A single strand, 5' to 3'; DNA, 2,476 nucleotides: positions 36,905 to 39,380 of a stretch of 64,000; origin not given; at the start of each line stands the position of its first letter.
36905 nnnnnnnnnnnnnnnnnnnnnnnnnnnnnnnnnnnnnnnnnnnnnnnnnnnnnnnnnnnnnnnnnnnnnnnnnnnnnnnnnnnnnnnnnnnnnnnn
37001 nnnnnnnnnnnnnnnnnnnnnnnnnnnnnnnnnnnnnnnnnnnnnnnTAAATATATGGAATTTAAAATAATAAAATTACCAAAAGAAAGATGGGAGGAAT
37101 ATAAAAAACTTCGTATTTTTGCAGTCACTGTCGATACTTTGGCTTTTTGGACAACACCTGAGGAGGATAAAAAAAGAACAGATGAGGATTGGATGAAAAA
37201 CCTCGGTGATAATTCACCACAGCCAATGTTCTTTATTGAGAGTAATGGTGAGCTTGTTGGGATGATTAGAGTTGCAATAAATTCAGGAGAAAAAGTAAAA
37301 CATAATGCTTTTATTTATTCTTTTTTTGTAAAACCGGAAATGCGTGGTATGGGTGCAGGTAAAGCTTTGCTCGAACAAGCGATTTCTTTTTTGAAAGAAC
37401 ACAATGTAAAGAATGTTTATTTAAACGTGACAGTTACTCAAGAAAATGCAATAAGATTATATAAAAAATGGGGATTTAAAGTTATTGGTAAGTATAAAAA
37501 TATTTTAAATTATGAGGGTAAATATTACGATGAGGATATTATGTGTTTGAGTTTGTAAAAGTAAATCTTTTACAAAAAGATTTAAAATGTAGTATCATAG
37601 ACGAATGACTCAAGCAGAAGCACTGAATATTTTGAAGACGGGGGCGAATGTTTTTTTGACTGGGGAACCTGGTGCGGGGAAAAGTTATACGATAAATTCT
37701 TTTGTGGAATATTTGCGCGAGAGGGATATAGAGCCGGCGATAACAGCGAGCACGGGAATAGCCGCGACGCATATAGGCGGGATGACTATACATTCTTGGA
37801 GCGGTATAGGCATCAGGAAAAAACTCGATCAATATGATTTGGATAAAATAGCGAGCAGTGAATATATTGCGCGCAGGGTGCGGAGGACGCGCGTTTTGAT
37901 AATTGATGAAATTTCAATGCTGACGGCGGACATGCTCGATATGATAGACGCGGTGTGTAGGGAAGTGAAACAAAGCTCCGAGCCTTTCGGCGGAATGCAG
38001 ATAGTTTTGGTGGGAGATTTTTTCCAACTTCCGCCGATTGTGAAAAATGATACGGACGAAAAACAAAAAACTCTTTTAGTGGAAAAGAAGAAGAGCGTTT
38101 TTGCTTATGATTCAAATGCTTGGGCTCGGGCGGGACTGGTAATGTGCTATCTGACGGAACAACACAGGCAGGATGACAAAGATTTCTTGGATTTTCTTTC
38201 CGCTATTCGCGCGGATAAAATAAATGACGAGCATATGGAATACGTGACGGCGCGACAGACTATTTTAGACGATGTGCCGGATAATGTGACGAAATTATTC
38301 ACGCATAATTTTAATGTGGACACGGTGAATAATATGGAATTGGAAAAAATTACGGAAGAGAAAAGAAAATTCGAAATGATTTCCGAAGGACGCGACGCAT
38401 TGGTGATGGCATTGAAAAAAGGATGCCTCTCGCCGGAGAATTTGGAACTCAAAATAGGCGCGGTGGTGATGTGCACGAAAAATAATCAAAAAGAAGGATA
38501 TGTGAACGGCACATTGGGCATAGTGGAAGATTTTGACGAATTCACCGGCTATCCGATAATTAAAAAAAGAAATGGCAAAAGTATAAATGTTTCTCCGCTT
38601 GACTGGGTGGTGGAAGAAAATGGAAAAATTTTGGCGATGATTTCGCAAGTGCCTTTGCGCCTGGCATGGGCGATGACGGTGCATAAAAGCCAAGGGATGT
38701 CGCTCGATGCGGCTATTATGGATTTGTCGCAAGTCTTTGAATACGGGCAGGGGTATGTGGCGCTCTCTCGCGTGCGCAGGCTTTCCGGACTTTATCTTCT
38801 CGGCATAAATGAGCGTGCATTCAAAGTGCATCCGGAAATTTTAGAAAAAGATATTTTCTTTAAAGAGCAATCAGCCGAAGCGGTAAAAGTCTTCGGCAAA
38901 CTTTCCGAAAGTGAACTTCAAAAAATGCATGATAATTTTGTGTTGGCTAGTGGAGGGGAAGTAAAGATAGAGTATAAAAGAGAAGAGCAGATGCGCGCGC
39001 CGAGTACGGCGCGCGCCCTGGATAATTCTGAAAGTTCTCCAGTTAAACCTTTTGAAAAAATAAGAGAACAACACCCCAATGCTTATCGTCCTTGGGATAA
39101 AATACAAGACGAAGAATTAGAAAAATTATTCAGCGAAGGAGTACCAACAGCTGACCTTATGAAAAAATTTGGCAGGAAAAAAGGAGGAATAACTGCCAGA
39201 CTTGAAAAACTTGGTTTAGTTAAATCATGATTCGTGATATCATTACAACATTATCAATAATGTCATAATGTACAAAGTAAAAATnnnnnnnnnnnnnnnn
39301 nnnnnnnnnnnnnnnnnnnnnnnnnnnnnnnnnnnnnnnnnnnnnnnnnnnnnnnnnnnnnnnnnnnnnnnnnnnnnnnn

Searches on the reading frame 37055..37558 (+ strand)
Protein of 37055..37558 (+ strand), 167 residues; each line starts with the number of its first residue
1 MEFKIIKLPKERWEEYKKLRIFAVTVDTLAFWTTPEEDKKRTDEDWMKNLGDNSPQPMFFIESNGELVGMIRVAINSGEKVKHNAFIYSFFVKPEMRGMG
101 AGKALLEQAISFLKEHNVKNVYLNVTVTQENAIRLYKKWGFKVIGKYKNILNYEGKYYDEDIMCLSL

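Call 11: search_protein_families(library=pfam, proteins=[window:37055-37558:+], max_evalue=0.001)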
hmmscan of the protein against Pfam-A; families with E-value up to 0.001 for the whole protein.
window:37055-37558:+ (167 aa): 9 families
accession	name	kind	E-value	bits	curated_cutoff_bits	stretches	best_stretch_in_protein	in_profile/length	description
PF00583.31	Acetyltransf_1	-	7e-23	81.6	20.7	1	34-141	14-116/116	Acetyltransferase (GNAT) family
PF13420.13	Acetyltransf_4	-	3.5e-17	63.3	24.3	1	14-160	10-153/155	Acetyltransferase (GNAT) domain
PF13673.13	Acetyltransf_10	-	1e-15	58.3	23.6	1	43-146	19-112/128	Acetyltransferase (GNAT) domain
PF13508.13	Acetyltransf_7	-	4.6e-15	56.2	27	1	58-143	5-84/84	Acetyltransferase (GNAT) domain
PF08445.16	FR47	-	2.9e-06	27.6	22.1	1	85-146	22-82/86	FR47-like protein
PF13527.13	Acetyltransf_9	-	3.3e-05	24.3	25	1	33-143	23-126/127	Acetyltransferase (GNAT) domain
PF17013.11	Acetyltransf_15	-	0.00032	20.6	35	1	63-123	44-113/210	Putative acetyl-transferase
PF14542.12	Acetyltransf_CG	-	0.00056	20.4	30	1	84-119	24-59/80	GCN5-related N-acetyl-transferase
PF13302.13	Acetyltransf_3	-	0.00062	20.9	25.4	1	34-142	28-138/138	Acetyltransferase (GNAT) domain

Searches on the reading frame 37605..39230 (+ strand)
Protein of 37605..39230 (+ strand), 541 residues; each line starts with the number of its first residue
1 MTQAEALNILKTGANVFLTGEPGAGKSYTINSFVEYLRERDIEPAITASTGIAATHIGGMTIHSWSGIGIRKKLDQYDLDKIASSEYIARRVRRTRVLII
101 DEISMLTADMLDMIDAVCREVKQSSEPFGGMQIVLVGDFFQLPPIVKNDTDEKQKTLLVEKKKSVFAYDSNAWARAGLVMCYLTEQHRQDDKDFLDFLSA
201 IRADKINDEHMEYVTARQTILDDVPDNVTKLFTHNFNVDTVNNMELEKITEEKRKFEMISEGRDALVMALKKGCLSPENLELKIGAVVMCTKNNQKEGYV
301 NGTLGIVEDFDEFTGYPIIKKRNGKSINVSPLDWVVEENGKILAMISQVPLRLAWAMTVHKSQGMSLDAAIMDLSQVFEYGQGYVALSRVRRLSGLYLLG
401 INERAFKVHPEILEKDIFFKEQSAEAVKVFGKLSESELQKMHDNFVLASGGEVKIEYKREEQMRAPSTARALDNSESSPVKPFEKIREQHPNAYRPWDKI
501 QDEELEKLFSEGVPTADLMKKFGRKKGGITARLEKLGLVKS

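Call 11: search_protein_families(library=pfam, proteins=[window:37605-39230:+], max_evalue=0.001)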
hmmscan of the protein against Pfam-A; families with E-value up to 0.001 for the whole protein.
window:37605-39230:+ (541 aa): 10 families
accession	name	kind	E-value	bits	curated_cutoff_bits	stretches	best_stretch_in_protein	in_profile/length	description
PF05970.20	PIF1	-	3.5e-37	128.6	25.9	1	10-210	19-221/223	PIF1-like helicase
PF13245.12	AAA_19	-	9.6e-15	55.4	25.1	1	3-145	1-132/134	AAA domain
PF13604.12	AAA_30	-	1.2e-12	48.4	27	1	3-146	6-132/191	AAA domain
PF21530.3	Pif1_2B_dom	-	6.5e-08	32.6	23.9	1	269-309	5-46/47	DNA helicase Pif1, 2B domain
PF13401.12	AAA_22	-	2.1e-07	31.7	27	1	13-137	5-122/130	AAA domain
PF20720.3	nSTAND3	-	3.3e-05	24.1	27.2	0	5-45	9-49/155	Novel STAND NTPase 3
PF02689.20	Herpes_Helicase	-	5.8e-05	21.7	27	0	344-392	720-770/808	Helicase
PF13191.12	AAA_16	-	0.00017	22.6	32.6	0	12-41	21-52/167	AAA ATPase domain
PF13479.12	AAA_24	-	0.00073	19.9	27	0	13-123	2-93/195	AAA domain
PF03266.21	NTPase_1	-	0.00076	19.8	23.9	0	15-42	1-28/168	NTPase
